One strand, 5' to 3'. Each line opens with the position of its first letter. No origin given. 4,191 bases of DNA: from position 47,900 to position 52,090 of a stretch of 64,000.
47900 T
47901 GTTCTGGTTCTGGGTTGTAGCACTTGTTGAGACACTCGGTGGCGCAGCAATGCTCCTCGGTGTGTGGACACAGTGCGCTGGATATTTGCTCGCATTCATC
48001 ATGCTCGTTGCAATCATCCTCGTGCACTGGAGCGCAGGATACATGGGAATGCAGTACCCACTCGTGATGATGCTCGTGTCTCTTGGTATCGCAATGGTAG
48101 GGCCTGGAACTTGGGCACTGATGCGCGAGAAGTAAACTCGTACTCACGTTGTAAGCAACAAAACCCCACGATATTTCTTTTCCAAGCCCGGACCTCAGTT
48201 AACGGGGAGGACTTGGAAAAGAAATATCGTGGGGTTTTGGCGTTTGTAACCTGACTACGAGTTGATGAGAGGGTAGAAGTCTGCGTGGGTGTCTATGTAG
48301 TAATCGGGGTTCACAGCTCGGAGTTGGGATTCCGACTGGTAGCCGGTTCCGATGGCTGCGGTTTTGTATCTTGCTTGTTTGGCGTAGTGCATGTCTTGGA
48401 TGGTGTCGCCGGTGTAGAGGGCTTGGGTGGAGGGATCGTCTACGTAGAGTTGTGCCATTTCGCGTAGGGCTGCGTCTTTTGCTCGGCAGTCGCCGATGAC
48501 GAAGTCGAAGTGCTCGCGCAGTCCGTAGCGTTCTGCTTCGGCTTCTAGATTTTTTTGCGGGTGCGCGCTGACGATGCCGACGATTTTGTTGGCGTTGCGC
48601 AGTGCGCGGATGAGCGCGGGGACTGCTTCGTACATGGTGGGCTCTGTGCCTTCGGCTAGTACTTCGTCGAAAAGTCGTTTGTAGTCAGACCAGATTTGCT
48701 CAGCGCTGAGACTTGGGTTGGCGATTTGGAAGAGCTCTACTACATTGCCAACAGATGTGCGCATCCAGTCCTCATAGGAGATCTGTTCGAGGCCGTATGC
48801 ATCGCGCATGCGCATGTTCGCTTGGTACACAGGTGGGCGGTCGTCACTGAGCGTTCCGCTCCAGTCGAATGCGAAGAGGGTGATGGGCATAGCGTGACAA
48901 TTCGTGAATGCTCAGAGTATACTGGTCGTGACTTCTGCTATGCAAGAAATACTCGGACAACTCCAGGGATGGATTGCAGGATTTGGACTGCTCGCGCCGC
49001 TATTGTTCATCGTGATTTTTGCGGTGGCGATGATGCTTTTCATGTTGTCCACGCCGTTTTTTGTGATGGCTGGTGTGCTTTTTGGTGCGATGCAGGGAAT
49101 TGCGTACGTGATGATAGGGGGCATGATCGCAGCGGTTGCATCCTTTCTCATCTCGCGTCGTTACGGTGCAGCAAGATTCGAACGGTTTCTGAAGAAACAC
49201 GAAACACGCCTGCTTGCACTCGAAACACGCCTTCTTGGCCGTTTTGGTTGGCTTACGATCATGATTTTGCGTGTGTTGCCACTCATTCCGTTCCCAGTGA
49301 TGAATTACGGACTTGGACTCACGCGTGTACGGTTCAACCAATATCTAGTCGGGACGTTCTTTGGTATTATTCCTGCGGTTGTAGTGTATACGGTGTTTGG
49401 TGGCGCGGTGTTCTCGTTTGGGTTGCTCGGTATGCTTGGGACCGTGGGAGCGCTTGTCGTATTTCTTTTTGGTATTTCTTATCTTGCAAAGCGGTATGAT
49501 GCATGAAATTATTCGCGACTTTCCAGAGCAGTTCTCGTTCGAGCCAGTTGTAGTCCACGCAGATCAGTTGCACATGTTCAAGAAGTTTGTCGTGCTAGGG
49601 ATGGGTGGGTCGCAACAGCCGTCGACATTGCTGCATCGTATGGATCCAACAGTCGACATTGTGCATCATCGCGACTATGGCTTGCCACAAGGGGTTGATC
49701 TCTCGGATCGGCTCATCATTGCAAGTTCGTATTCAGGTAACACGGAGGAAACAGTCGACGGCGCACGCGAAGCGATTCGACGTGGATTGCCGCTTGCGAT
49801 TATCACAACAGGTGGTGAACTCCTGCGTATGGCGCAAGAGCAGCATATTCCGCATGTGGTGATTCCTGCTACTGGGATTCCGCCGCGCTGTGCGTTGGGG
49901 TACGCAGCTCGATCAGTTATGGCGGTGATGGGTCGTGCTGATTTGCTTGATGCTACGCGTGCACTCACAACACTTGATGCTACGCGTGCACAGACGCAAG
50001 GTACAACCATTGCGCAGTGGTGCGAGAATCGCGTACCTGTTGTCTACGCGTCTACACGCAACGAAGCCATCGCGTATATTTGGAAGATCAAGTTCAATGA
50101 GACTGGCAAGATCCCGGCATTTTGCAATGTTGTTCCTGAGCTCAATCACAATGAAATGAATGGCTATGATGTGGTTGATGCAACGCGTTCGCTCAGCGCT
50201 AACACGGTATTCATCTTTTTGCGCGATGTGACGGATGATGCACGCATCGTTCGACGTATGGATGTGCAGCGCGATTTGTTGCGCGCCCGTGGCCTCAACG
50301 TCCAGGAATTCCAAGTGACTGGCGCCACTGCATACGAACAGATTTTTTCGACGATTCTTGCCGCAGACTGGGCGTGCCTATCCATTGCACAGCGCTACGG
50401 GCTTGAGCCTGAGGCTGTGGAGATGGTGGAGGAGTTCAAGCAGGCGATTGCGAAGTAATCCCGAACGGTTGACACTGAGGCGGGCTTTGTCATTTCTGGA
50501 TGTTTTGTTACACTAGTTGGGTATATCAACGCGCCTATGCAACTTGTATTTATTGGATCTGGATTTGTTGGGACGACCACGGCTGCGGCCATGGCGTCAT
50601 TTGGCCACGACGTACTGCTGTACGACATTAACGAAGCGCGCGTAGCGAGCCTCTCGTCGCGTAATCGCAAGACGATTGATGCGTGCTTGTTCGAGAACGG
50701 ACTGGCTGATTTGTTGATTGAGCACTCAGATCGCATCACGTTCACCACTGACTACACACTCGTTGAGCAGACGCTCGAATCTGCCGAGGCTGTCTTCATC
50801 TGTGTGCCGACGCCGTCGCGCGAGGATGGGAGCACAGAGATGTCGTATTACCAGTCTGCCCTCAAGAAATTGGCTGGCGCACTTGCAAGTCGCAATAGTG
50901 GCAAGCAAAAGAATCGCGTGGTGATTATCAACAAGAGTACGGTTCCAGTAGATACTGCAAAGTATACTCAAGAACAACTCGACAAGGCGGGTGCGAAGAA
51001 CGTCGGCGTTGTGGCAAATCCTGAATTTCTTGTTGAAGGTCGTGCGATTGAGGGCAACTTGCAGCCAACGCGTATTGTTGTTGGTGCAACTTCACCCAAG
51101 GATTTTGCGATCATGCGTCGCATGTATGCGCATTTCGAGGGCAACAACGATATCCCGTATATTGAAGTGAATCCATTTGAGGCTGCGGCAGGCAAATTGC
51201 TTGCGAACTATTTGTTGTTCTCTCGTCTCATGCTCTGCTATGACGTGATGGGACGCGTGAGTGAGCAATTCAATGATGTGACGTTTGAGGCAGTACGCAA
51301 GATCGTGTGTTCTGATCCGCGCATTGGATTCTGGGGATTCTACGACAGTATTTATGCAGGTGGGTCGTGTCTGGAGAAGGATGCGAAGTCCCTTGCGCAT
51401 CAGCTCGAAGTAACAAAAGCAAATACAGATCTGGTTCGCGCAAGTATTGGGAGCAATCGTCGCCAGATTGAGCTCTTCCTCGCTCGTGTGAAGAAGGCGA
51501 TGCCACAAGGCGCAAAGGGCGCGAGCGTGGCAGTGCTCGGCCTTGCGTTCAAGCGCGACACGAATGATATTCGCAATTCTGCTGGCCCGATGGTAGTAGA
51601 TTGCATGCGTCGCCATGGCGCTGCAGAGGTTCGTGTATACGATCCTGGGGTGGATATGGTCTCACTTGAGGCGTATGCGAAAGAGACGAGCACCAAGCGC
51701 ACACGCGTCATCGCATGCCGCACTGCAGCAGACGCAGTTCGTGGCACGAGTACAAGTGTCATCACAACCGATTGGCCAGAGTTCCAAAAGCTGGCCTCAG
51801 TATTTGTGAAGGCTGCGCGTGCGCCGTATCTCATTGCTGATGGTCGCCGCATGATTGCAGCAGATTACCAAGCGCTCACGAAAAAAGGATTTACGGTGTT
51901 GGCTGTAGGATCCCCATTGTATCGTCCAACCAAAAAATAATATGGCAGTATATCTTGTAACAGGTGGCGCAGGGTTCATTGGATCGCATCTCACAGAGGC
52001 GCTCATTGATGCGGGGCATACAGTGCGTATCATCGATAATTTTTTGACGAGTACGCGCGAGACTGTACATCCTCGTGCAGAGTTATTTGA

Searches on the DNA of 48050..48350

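Call 76: search_rna_families(source=window, start=48050, end=48350, threshold=evalue, max_evalue=10, show_alignments=2)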
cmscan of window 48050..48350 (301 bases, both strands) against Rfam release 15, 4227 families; matches with E-value up to 10: 4.
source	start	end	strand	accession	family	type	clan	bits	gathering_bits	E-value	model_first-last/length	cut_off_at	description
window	48158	48240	-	RF04124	MIR8565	Gene; miRNA;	-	35.3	136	7.7e-05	1-154/154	no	MIR8565 microRNA precursor family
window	48156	48242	+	RF00884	MIR815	Gene; miRNA;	-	24.5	63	0.012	1-81/81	no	MIR815 microRNA precursor family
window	48170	48229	+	RF02993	ilvH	Cis-reg;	-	14.2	55.1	4.2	1-68/68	no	ilvH RNA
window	48258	48315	+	RF01124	sR36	Gene; snRNA; snoRNA; CD-box;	-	9.4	55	5.7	1-55/55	no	Small nucleolar RNA sR36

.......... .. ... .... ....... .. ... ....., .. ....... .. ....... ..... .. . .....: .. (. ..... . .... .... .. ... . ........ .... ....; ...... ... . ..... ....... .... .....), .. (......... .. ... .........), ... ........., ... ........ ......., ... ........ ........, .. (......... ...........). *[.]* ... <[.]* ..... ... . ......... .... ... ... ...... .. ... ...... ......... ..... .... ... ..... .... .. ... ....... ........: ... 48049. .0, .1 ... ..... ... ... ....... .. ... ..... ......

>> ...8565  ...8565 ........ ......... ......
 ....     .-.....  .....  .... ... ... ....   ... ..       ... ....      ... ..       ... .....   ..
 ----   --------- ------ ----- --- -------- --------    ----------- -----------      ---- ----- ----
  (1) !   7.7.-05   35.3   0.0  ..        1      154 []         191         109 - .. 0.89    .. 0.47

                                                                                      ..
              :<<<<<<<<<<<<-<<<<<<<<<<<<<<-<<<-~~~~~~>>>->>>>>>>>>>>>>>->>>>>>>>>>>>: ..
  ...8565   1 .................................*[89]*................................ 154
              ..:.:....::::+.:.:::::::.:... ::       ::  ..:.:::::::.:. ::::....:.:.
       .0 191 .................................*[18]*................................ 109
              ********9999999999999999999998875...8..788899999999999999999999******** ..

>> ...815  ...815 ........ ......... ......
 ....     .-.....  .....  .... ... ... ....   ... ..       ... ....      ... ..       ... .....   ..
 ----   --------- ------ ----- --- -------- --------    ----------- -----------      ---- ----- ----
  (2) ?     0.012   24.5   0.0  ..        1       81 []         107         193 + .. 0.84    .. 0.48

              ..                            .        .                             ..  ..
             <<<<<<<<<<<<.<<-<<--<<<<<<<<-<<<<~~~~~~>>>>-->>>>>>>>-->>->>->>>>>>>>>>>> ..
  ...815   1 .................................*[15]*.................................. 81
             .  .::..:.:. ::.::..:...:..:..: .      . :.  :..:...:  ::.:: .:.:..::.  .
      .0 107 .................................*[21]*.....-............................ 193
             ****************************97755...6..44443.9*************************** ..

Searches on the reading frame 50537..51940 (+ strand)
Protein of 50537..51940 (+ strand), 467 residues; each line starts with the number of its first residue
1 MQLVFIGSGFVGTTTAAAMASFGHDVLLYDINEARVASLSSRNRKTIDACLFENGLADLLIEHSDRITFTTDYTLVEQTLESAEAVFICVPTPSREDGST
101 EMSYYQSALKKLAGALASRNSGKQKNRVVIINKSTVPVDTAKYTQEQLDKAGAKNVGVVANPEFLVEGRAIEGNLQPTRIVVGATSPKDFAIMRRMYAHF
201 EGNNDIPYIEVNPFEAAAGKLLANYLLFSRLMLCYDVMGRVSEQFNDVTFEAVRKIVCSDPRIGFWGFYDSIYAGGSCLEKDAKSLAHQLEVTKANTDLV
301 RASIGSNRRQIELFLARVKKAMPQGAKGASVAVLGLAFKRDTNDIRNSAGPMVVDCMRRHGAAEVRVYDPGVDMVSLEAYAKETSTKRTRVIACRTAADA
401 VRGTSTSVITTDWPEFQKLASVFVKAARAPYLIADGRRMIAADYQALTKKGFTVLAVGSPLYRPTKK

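Call 63: search_protein_families(library=pfam, proteins=[window:50537-51940:+], max_evalue=0.00001)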
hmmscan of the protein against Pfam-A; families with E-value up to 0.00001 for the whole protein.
window:50537-51940:+ (467 aa): 4 families
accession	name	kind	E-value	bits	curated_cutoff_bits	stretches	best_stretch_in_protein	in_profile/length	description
PF03721.20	UDPG_MGDP_dh_N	-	2.7e-40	138.4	27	1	1-194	1-185/187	UDP-glucose/GDP-mannose dehydrogenase family, NAD binding domain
PF03720.21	UDPG_MGDP_dh_C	-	2.9e-17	63.4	30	1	332-440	1-101/103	UDP-glucose/GDP-mannose dehydrogenase family, UDP binding domain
PF00984.24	UDPG_MGDP_dh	-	3.6e-10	40.3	25.4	1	216-308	3-93/94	UDP-glucose/GDP-mannose dehydrogenase family, central domain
PF02737.24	3HCDH_N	-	8.9e-06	26.2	22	0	5-86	4-86/180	3-hydroxyacyl-CoA dehydrogenase, NAD binding domain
